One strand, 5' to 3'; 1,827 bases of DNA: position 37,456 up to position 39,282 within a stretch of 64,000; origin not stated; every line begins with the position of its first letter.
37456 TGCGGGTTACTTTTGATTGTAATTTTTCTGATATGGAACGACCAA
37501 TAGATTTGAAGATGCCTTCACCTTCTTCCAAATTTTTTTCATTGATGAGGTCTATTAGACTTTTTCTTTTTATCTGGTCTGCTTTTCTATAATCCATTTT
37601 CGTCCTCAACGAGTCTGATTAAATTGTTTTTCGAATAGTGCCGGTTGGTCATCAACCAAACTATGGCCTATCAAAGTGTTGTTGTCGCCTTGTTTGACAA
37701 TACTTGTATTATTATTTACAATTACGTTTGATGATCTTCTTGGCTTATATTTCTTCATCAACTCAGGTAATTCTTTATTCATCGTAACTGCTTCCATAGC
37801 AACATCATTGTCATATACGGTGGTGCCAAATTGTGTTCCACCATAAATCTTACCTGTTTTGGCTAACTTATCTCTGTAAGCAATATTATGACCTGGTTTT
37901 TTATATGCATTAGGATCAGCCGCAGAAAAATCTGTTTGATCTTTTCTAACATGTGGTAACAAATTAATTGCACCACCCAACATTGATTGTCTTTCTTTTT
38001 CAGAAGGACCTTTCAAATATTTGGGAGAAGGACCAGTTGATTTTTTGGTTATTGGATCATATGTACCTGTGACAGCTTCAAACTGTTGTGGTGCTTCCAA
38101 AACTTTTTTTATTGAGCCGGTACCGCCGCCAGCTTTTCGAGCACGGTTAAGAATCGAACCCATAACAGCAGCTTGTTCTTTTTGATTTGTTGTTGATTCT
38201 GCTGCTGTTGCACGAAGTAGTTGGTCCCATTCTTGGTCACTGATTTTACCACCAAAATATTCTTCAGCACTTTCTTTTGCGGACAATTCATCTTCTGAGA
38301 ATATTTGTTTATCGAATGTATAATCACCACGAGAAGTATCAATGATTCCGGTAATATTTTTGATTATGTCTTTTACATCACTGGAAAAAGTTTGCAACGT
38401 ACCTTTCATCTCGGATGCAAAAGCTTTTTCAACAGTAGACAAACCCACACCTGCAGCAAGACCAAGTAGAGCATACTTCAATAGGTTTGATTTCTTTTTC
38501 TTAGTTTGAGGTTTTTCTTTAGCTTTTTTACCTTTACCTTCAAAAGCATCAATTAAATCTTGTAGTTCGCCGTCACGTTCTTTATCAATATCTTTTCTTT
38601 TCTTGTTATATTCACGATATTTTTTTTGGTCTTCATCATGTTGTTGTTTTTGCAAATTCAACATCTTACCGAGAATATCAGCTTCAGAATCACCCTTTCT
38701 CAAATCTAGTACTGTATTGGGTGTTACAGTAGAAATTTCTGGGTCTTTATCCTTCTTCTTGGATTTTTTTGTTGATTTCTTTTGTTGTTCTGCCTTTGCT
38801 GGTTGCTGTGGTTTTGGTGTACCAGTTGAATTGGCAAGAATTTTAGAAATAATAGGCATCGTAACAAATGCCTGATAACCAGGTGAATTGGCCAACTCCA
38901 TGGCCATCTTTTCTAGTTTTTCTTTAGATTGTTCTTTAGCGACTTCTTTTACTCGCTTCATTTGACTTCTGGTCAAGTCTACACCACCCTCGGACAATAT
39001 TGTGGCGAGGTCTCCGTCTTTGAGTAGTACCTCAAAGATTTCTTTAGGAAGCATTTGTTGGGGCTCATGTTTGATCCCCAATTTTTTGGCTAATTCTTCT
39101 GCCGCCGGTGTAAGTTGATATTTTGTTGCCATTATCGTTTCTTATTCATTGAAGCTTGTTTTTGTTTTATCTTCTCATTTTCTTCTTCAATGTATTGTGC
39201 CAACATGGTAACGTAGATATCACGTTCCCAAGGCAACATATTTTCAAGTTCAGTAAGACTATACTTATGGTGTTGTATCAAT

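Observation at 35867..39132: Two paralogous tape-measure-like proteins, one carrying a SleB-type lytic domain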

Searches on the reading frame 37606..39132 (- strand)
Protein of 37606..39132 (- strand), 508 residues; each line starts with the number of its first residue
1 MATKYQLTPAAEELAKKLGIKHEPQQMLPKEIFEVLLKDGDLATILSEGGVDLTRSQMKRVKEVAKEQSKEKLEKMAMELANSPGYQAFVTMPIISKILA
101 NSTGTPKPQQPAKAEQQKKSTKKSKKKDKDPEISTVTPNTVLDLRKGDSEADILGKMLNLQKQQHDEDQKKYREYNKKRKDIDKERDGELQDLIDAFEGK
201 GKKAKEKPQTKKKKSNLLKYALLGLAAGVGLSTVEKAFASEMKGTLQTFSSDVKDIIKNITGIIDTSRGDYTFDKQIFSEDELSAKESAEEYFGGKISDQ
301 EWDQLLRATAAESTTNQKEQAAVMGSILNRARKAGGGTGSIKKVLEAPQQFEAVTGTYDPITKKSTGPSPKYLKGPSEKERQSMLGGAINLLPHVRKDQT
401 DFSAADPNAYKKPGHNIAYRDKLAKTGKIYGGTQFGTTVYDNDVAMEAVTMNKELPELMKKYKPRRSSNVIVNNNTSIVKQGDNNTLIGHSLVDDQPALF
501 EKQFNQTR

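Call 3: search_protein_families(library=pfam, proteins=[window:37606-39132:-], max_evalue=0.01)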
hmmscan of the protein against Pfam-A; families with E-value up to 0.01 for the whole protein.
window:37606-39132:- (508 aa): 0 families

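Call 4: search_protein_families(library=phrogs, proteins=[window:37606-39132:-], max_evalue=0.001)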
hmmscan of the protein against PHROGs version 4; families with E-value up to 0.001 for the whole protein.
window:37606-39132:- (508 aa): 1 family
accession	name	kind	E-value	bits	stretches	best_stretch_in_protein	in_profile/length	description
phrog_31701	-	unknown function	0.00013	23.1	1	216-297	10-85/89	-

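Call 6: search_dna_similar(query=window:37606-39132:-, collection=phages, mode=protein, max_rows=30)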
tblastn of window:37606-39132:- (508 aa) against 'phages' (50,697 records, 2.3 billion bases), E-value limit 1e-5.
No match.

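Call 10: search_protein_families(library=pfam, proteins=[window:37606-39132:-], max_evalue=10)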
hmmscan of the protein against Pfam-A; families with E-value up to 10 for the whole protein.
window:37606-39132:- (508 aa): 2 families
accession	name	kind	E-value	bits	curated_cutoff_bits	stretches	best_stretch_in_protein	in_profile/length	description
PF07486.17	Hydrolase_2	-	0.014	16.5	27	1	317-358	4-45/100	Cell Wall Hydrolase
PF03543.20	Peptidase_C58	-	3.6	7.6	23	0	44-90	88-133/205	Yersinia/Haemophilus virulence surface antigen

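Call 11: find_homologous_proteins(query=window:37606-39132:-, max_evalue=0.001)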
Query window:37606-39132:- (508 aa): 2 proteins with E <= 0.001 among 8000 candidates.
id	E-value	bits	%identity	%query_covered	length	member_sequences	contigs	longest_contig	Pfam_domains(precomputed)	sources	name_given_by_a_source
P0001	0.0e+0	1098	100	100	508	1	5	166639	-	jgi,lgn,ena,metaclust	metaclust:\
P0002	2.7e-52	196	35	84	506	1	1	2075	-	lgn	-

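Call 21: search_protein_families(library=pfam, proteins=[P0002], max_evalue=0.1)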
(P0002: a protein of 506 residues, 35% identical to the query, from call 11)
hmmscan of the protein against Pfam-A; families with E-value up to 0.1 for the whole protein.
P0002 (506 aa): 2 families
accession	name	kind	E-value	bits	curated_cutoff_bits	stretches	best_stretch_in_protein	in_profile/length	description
PF19697.4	Atg11_middle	-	0.0067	17.1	26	0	402-443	12-53/79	Atg11 middle domain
PF07439.16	DUF1515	-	0.084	13.3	22.2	0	178-243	40-103/113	Protein of unknown function (DUF1515)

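Call 22: search_solved_structures(query=A1, max_evalue=10, show_alignments=3)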
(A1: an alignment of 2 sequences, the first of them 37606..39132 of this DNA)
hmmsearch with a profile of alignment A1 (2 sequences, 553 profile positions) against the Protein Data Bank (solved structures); distinct sequences matched with E-value up to 10: 1.
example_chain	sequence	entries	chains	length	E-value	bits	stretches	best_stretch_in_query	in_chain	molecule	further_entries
9syr_Nd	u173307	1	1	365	0.0045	18.7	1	135-230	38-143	Ubiquitin-like protein SMT3,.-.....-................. 40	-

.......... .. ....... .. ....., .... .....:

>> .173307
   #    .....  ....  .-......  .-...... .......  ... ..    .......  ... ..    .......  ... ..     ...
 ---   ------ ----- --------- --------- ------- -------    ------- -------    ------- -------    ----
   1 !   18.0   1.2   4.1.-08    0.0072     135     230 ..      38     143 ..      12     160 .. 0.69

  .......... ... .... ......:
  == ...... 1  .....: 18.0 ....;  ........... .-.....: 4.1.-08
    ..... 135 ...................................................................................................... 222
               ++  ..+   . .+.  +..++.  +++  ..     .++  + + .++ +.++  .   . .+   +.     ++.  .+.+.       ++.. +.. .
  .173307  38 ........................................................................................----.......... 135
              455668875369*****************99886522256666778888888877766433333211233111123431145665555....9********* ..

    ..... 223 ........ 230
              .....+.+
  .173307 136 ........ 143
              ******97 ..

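Call 28: search_protein_families(library=phrogs, proteins=[P0002], max_evalue=0.01)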
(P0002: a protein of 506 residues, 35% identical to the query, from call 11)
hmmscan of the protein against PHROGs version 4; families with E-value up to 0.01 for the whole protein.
P0002 (506 aa): 0 families

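Call 36: search_protein_representatives(alignment_id=A1)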
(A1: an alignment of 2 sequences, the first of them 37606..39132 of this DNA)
Query: 2 sequences, 553 profile positions. Proteins with E-value up to 0.001 (for the whole library): 560; up to 1e-10: 367; up to 1e-30: 60. The best 150 are listed.
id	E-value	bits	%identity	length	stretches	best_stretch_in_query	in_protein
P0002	9.6e-282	951.8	-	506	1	21-551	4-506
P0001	2.3e-281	950.6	-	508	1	1-553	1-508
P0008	1.7e-88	313.9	-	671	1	27-458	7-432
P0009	4.9e-86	305.8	-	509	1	21-549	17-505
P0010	1.6e-84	300.8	-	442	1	119-549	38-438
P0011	1.3e-78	281.3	-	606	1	28-443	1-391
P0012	7.0e-58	212.8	-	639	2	50-463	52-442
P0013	8.7e-57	209.2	-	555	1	75-454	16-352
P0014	4.3e-56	206.9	-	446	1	65-457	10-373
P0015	4.8e-54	200.2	-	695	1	93-458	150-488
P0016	1.0e-53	199.1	-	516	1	60-477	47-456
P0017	5.5e-52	193.4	-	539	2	5-280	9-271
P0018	8.0e-51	189.5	-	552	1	134-473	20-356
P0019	1.0e-49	185.9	-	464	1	119-549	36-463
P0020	4.7e-49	183.7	-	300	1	71-376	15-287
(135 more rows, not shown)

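Call 43: search_protein_families(library=pfam, alignment_id=A5, max_evalue=0.01)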
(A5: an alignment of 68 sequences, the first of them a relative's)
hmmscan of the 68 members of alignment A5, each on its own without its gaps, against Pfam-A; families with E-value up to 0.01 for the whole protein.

A. member 1, P0035 (323 aa): 1 family
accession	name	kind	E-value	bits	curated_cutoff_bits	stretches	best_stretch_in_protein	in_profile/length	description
PF07486.17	Hydrolase_2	-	0.00026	22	27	1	208-276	6-64/100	Cell Wall Hydrolase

B. families by the number of members that match (of 68 scanned): 23 families
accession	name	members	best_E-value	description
PF07486.17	Hydrolase_2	27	1.9e-09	Cell Wall Hydrolase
PF01471.23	PG_binding_1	9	1.3e-18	Putative peptidoglycan binding domain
PF13472.12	Lipase_GDSL_2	5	2.9e-10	GDSL-like Lipase/Acylhydrolase family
PF13539.11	Peptidase_M15_4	2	9.2e-17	D-alanyl-D-alanine carboxypeptidase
PF05257.22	CHAP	2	1.6e-10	CHAP domain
PF01476.26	LysM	2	4e-07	LysM domain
PF00657.28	Lipase_GDSL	2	2.5e-06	GDSL-like Lipase/Acylhydrolase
PF21277.2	T6SS_VgrG3-like_C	1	7.1e-40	Type VI secretion system spike protein VgrG3-like, C-terminal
PF01551.29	Peptidase_M23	1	5.4e-26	Peptidase family M23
PF01510.30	Amidase_2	1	3.5e-14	N-acetylmuramoyl-L-alanine amidase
PF08291.16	Peptidase_M15_3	1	3.1e-13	Peptidase M15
PF05951.18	Peptidase_M15_2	1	1.1e-08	Bacterial protein of unknown function (DUF882)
PF04717.18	Phage_base_V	1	2.5e-07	Type VI secretion system/phage-baseplate injector OB domain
PF10106.14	DUF2345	1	3.8e-07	Uncharacterized protein conserved in bacteria (DUF2345)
PF20721.2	C19orf12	1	7.1e-05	C19orf12-like protein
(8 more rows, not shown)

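Call 44: search_protein_families(library=pfam, alignment_id=A4, max_evalue=0.01)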
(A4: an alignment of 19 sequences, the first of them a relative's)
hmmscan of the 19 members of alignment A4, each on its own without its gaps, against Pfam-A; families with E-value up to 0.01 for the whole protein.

A. member 1, P0017 (539 aa): 0 families

B. families by the number of members that match (of 19 scanned): 10 families
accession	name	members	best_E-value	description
PF18013.6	Phage_lysozyme2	7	1.4e-30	Phage tail lysozyme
PF01551.29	Peptidase_M23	4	1.7e-32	Peptidase family M23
PF01464.25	SLT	3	1.4e-09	Transglycosylase SLT domain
PF01510.30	Amidase_2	2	5.4e-25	N-acetylmuramoyl-L-alanine amidase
PF00959.24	Phage_lysozyme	1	1.4e-08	Phage lysozyme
PF00182.24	Glyco_hydro_19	1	3.4e-08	Chitinase class I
PF04886.17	PT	1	0.00021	PT disordered repeat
PF13472.12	Lipase_GDSL_2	1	0.0018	GDSL-like Lipase/Acylhydrolase family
PF06737.19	Transglycosylas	1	0.0034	Transglycosylase-like domain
PF20990.2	DUF2207_C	1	0.0053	Predicted membrane protein (DUF2207) C-terminal domain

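Call 95: search_protein_families(library=phrogs, alignment_id=A4, max_evalue=0.01)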
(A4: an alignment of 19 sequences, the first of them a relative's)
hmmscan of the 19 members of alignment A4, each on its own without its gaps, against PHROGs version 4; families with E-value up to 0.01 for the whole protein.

A. member 1, P0017 (539 aa): 7 families
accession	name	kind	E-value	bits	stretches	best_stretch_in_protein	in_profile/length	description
phrog_90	-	lysis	5e-17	61.9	1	289-497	659-856/1168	endolysin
phrog_30077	-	unknown function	4.5e-09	36.7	1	287-458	457-607/674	-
phrog_18972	-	unknown function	1.6e-08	34.3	1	321-415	527-628/865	-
phrog_6126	-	head and packaging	4e-07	30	1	318-396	292-368/667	virion structural protein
phrog_430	-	tail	7.6e-06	25.6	1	252-424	504-641/868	baseplate hub subunit and tail lysozyme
phrog_37890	-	unknown function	1.1e-05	25.2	1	291-508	257-461/632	-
phrog_34252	-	lysis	0.00058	19.5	1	343-415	597-677/1036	endolysin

B. families by the number of members that match (of 19 scanned): 76 families (the first 25 are shown)
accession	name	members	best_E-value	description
phrog_21656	-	6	1.1e-30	peptidase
phrog_37890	-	6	6.1e-21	-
phrog_6126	-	6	2e-09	virion structural protein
phrog_9570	-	5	1.4e-37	tail length tape measure protein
phrog_30077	-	5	2e-30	-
phrog_880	-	5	5.7e-22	endolysin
phrog_11037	-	5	2.2e-18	-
phrog_6700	-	4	2.6e-29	endolysin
phrog_7767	-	4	4.4e-28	metallo-endopeptidase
phrog_14988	-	4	2.6e-26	peptidase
phrog_28672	-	4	8.5e-25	metallo-endopeptidase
phrog_3084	-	4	3.2e-21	endolysin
phrog_37190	-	4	3.2e-21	peptidase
phrog_3578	-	4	1.2e-19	endolysin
phrog_16615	-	4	1.6e-19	peptidase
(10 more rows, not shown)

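Call 103: find_encoding_contigs(protein=P0001, flank=1000, max_places=5)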
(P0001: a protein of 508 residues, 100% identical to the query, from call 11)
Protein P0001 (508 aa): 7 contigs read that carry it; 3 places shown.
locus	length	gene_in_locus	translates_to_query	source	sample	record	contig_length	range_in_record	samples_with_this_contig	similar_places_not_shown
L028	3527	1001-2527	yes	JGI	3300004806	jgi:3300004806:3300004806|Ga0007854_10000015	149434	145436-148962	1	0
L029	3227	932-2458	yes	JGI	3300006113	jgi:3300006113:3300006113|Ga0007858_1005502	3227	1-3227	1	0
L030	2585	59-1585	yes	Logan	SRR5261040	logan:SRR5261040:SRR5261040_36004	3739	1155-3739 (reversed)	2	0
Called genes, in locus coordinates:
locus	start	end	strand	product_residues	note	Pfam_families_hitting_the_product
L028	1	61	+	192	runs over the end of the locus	PF06841:Phage_T4_gp19 (weak), PF23849:Phage_TTP_2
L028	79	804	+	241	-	PF12322:T4_baseplate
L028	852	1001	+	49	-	PF28602:Gp51_C (weak)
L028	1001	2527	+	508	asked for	-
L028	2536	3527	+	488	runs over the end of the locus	?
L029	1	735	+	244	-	?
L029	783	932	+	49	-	PF28602:Gp51_C (weak)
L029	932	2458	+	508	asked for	-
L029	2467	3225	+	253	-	?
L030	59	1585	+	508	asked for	-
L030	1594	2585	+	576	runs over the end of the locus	-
